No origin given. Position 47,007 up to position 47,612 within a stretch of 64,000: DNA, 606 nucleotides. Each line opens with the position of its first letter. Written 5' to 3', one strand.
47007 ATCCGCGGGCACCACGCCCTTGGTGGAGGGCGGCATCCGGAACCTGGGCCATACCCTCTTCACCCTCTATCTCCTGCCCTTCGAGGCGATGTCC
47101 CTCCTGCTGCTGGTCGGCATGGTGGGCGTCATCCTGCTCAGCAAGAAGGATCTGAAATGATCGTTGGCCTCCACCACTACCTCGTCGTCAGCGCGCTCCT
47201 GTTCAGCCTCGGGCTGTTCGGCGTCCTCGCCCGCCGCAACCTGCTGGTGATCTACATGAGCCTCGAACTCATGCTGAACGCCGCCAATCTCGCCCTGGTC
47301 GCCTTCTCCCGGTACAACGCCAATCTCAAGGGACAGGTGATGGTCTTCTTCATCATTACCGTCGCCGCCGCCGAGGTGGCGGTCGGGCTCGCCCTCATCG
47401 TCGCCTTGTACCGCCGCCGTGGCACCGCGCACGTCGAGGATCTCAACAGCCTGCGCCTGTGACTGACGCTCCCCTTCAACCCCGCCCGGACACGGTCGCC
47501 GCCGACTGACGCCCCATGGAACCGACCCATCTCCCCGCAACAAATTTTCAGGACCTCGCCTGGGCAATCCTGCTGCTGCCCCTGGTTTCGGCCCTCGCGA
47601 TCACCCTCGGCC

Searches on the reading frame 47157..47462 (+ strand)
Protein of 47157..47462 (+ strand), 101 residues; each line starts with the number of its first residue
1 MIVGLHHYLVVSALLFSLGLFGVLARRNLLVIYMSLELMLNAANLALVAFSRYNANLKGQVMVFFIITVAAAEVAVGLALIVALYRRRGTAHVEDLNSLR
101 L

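Call 22: search_protein_families(library=pfam, proteins=[window:47157-47462:+], max_evalue=0.01)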
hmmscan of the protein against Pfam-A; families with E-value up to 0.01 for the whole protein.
window:47157-47462:+ (101 aa): 1 family
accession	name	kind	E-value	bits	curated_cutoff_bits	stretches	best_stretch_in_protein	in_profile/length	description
PF00420.29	Oxidored_q2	-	5.7e-32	109.8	26.1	1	7-100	1-94/95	NADH-ubiquinone/plastoquinone oxidoreductase chain 4L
